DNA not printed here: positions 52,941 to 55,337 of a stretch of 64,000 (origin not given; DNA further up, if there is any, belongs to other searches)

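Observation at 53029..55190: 699-aa FAD/NADPH monooxygenase-like protein (NMO/FMO-type motifs) behind an AT-rich consensus promoter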

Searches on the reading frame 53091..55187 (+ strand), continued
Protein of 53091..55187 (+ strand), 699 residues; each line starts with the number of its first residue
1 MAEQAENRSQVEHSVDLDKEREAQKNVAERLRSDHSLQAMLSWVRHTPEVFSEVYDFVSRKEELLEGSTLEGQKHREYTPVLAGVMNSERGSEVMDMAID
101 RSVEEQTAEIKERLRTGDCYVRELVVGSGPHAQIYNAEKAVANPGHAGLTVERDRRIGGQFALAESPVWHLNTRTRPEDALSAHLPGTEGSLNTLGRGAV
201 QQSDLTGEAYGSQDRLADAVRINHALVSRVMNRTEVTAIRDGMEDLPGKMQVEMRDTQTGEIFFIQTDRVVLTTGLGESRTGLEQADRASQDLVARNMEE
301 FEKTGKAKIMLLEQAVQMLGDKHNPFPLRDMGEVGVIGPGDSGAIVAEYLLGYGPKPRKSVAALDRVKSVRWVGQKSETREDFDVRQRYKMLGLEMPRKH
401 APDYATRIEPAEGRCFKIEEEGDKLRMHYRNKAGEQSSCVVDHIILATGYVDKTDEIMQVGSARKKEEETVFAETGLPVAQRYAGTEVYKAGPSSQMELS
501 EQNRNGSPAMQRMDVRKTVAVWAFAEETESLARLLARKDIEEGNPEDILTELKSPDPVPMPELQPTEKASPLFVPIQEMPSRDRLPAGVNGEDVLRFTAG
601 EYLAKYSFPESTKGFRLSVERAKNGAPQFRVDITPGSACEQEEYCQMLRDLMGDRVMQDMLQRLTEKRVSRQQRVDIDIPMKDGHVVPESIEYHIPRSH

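Call 28: search_solved_structures(query=A3, max_evalue=1, show_alignments=2)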
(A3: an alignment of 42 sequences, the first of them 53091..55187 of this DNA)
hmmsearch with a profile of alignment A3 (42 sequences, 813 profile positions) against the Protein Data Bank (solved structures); distinct sequences matched with E-value up to 1: 4.
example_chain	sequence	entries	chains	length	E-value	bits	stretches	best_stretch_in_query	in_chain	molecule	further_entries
9nns_A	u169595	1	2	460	0.076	14.2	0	430-502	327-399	L-lysine N6-monooxygenase MbtG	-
1sjp_A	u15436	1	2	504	0.24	12.6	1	468-625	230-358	60 kDa chaperonin 2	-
7p18_A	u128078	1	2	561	0.43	11.7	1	139-192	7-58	3-oxosteroid 1-dehydrogenase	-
4i58_A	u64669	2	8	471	0.67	11.1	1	141-178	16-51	Cyclohexylamine Oxidase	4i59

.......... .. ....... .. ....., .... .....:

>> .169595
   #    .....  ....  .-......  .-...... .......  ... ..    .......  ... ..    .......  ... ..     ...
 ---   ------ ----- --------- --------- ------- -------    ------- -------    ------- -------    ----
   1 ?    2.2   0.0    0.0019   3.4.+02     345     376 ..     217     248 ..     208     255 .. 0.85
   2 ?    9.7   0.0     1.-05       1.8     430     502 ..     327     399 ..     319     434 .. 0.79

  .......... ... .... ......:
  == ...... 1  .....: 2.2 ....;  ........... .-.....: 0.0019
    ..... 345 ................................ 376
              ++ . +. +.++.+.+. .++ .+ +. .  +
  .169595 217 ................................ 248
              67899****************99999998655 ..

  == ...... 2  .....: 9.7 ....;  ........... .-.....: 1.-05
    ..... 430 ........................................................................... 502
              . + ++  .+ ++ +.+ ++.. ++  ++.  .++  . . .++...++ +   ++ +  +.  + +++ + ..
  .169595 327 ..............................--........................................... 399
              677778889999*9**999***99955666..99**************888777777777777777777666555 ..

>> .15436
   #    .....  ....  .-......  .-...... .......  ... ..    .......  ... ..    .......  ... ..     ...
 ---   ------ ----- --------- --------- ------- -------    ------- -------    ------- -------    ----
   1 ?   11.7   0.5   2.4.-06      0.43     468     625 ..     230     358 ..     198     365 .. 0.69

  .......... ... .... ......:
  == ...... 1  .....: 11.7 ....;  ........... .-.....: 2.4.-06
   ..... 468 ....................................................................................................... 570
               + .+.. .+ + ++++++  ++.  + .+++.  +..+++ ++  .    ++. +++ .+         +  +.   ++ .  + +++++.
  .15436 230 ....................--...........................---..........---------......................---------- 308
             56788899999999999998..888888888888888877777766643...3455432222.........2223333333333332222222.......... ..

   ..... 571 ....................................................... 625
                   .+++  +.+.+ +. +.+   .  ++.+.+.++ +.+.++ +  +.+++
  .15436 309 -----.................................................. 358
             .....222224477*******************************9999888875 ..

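Call 30: find_homologous_proteins(query=A4, max_evalue=0.00001)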
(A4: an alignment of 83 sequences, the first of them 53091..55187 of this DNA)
Query A4 (83 sequences) (699 aa, profile of the alignment): 6 proteins with E <= 0.00001 among 8000 candidates.
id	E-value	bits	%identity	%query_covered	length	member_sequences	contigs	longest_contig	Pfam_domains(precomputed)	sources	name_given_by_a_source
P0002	5.9e-239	813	78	98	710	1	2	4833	PF07992.21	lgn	-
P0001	1.8e-238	812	100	100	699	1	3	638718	PF13434.13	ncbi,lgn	ncbi:MAG: hypothetical protein WD603_00035 [Patescibacteria group bacterium]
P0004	1.2e-235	802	45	63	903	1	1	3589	-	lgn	-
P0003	6.9e-212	724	67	88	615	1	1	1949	-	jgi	jgi:hypothetical protein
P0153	8.3e-110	386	31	54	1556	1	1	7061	-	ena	-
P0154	3.1e-109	384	31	54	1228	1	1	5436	-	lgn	-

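Call 31: list_cluster_members(proteins=[P0005, P0006, P0007, P0008, P0009, P0093, P0094, P0099, P0104, P0031])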
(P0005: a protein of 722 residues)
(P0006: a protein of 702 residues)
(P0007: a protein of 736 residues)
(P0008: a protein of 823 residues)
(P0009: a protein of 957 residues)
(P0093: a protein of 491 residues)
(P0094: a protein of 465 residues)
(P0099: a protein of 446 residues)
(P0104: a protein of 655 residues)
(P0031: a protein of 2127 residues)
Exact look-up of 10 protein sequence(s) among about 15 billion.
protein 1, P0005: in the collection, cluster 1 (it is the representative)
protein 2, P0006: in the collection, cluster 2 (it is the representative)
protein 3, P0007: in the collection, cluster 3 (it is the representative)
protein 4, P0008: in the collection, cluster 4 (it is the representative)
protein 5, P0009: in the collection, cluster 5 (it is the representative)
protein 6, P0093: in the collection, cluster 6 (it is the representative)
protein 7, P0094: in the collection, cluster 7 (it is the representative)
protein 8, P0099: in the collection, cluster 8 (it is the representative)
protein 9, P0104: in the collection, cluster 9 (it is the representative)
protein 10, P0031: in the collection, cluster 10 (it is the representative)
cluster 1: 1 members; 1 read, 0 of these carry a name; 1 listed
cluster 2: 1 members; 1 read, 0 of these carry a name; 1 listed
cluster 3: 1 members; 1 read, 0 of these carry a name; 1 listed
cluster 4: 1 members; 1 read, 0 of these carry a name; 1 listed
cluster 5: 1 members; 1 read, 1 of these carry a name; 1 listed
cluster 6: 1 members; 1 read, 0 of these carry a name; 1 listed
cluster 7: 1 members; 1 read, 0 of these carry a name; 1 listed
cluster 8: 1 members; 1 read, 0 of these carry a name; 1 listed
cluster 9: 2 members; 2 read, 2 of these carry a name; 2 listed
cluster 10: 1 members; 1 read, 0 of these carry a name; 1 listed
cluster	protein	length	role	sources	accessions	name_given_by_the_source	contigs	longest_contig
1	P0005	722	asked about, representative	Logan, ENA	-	-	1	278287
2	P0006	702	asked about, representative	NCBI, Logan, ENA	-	-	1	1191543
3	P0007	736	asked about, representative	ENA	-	-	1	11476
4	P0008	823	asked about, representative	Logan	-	-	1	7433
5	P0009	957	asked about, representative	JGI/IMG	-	hypothetical protein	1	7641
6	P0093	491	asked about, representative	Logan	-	-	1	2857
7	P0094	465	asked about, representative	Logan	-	-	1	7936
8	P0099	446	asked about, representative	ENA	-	-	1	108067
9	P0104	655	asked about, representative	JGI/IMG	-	hypothetical protein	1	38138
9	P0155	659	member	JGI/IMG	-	hypothetical protein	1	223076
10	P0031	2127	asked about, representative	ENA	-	-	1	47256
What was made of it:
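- Its paralogues evolve fast and nearly all are singleton clusters (calls 30, 31).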

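Call 36: find_related_loci(query=A6, collection=genome_contigs, flank=8000)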
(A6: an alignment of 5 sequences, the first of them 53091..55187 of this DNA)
Query A6 (699 aa) in genome_contigs; peptide patterns used: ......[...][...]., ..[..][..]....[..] (x = any residue, [..] = any of these).
69 stretches matched a pattern; 2 encode a relative of the query (tblastn E <= 1e-3); 2 distinct loci.
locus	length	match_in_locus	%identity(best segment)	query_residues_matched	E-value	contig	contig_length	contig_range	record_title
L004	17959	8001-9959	40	23-681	1e-145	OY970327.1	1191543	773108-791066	MAG: Candidatus Saccharimonadia bacterium isolate MFD01275.bin.c.7 genome assembly, chromosome: 1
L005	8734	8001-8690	32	73-291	4e-25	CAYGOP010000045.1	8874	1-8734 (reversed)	MAG TPA_asm: uncultured Candidatus Saccharibacteria bacterium isolate ERP117304_co1_139 genome assembly, contig: NODE_70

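Call 39: search_protein_families(library=pfam, proteins=[L004:3971-4582:+, L004:4608-5420:+, L004:5895-6440:+, L004:6748-7308:+, L004:7317-7808:+, L004:10032-10715:+, L004:10758-11513:-, L004:11924-12517:+, L004:12571-13545:+, L004:13955-15403:-], max_evalue=0.001)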
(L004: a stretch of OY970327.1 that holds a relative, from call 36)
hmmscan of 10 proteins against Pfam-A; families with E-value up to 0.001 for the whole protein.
L004:3971-4582:+ (204 aa): 0 families

L004:4608-5420:+ (271 aa): 0 families

L004:5895-6440:+ (182 aa): 1 family
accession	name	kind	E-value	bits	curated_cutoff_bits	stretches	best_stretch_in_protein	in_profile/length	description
PF02464.23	CinA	-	1.6e-29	102.9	23.5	1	29-179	5-153/155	Competence-damaged protein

L004:6748-7308:+ (187 aa): 0 families

L004:7317-7808:+ (164 aa): 0 families

L004:10032-10715:+ (228 aa): 0 families

L004:10758-11513:- (252 aa): 3 families
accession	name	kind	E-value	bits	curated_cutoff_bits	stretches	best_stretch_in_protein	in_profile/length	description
PF01966.28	HD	-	1.4e-11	45.2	22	1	84-211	2-115/116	HD domain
PF18019.7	Cas3_HD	-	0.00013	22.5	23.1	1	102-201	47-149/207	Cas3, HD domain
PF13487.12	HD_5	-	0.0006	20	27.2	0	89-234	20-161/170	HD domain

L004:11924-12517:+ (198 aa): 0 families

L004:12571-13545:+ (325 aa): 1 family
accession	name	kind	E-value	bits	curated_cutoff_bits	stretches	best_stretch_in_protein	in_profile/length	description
PF01636.29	APH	-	2.5e-10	41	23.2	1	36-230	4-210/239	Phosphotransferase enzyme family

L004:13955-15403:- (483 aa): 4 families
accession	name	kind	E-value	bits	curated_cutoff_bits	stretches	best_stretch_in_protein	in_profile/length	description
PF01551.29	Peptidase_M23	-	3.1e-15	56.6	28.7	1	52-166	2-96/96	Peptidase family M23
PF01839.29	FG-GAP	-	1.1e-12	48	22.1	2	251-275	2-26/37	FG-GAP repeat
PF13517.12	FG-GAP_3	-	1.5e-10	41.9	26.9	2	258-319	1-60/61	FG-GAP-like repeat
PF25292.1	Beta-prop_CGLA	-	0.00095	19.2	26.8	0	306-323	35-52/316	Lambda-carrageenase beta-propeller domain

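Call 41: search_protein_families(library=padloc, proteins=[window:53091-55187:+, P0004, P0006, P0009, P0093], max_evalue=0.1)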
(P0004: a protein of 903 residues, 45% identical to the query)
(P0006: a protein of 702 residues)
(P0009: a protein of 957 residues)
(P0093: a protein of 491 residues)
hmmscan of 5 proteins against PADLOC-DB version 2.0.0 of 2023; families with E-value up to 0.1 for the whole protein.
window:53091-55187:+ (699 aa): 0 families

P0004 (903 aa): 0 families

P0006 (702 aa): 0 families

P0009 (957 aa): 1 family
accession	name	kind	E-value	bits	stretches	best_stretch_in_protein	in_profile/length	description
PDLC01820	CARF2--CARF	-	0.0019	16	1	38-104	62-128/205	-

P0093 (491 aa): 0 families

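Call 42: search_protein_families(library=ncbifam, alignment_id=A2, max_evalue=0.01)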
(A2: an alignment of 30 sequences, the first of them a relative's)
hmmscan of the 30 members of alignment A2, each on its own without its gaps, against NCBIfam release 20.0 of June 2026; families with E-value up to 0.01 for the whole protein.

A. member 1, P0093 (491 aa): 0 families

B. families by the number of members that match (of 30 scanned): 11 families
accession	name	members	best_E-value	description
NF040505.1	ArsO_flavin_mono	3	1.5e-07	ArsO family NAD(P)H-dependent flavin-containing monooxygenase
NF041087.1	bile_acid_BaiCD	2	3.4e-05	bile acid Fe-S flavoenzyme BaiCD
NF004776.0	PRK06116.1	2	0.0066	glutathione-disulfide reductase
TIGR04046.1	MSMEG_0569_nitr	1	0.00019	MSMEG_0569 family flavin-dependent oxidoreductase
TIGR03140.1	AhpF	1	0.00053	alkyl hydroperoxide reductase subunit F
NF010631.0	PRK14027.1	1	0.00066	quinate/shikimate dehydrogenase (NAD+)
TIGR01292.1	TRX_reduct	1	0.00084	thioredoxin-disulfide reductase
NF004991.0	PRK06370.1-3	1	0.0015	FAD-containing oxidoreductase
TIGR01318.1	gltD_gamma_fam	1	0.0023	glutamate synthase, small subunit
NF009477.0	PRK12843.1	1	0.0031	FAD-dependent oxidoreductase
NF009410.0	PRK12771.1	1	0.0047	NAD(P)-binding protein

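Call 48: predict_structure(alignment_id=A4)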
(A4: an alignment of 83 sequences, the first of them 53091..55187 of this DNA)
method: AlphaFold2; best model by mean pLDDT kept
length: 699 residues; sequences in the alignment: 83
mean_pLDDT: 95.3   pTM: 0.94
mean pLDDT of the five models: 95.3, 94.9, 94.6, 94.2, 94.2
residues with pLDDT >= 90: 652; 70-90: 32; 50-70: 13; < 50: 2
segments of 3 or more residues with pLDDT < 50: none
pLDDT, mean of each block of 10 residues (from residue 1): 51 87 97 96 97 98 97 97 98 97 97 97 98 98 96 97 97 96 95 97 98 98 98 98 97 98 98 97 98 98 96 98 97 97 97 97 98 97 93 97 97 98 98 98 98 95 81 96 97 96 93 93 97 98 95 89 91 95 92 96 97 97 95 89 95 96 97 97 95 93
secondary structure, 60 per line:
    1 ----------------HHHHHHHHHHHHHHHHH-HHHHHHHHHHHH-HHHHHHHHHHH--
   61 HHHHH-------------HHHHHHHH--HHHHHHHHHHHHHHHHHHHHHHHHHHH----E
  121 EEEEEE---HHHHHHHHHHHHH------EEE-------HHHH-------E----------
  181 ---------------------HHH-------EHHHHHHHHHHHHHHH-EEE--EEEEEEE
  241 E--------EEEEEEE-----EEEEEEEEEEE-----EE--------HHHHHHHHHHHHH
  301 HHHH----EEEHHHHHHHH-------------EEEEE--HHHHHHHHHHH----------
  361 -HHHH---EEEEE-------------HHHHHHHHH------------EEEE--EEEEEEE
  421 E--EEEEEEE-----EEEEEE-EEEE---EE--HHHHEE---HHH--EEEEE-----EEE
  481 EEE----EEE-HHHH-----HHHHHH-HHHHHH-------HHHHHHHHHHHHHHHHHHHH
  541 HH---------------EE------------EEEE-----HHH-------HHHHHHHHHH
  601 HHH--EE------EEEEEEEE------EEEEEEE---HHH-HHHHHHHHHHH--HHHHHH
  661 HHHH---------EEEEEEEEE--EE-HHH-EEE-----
elements in order (helices of 4 or more, strands of 3 or more residues): H17-33 H35-46 H48-58 H61-65 H79-86 H89-115 E120-126 H130-142 E149-151 H159-162 H213-227 E229-231 E234-241 E250-256 E262-272 H288-304 E309-311 H312-319 E333-337 H340-350 H362-365 E369-373 H387-395 E408-411 E414-421 E424-430 E436-441 E443-446 H454-457 E468-472 E478-483 E488-490 H492-495 H501-506 H508-513 H521-542 E572-575 H591-603 E614-621 E628-634 H642-652 H655-664 E674-682 E692-694
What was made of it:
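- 53139..53438 (+): N-terminal all-helical domain (residues 17-116). Its distal part, from about residue 40, is conserved across the whole family, including the phage forms. Helices 17-33, 35-46, 48-58, 61-65, 79-86 and 89-115 at pLDDT above 95 (call 48).
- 53577..53726 (+): Family-specific 50-residue loop with no regular secondary structure (residues 163-212). It carries the most conserved family residues: L-N172-T-R174-T-R176-P, L-P186-G187, N193, D204 and Y210. It is the inferred substrate and active-site loop. pLDDT about 95-97 without secondary structure (call 48).
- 54726..55187 (+): C-terminal alpha/beta domain (residues 546-699). It is present only in the long, cellular clade. Strands 572-575, 614-621, 628-634, 674-682 and 692-694, and helices 591-603, 642-652 and 655-664, at pLDDT about 89-97 (call 48).
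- On N-hydroxylating monooxygenases: The predicted NAD(P)H domain spans only residues 331-450 with a plain beta-alpha-beta plus beta-meander (call 48).
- The AF2 model has pLDDT 95.3 and pTM 0.94 (call 48). The NAD(P)H domain is minimal, as in these enzymes (call 48). The protein has large non-catalytic additions (call 48).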
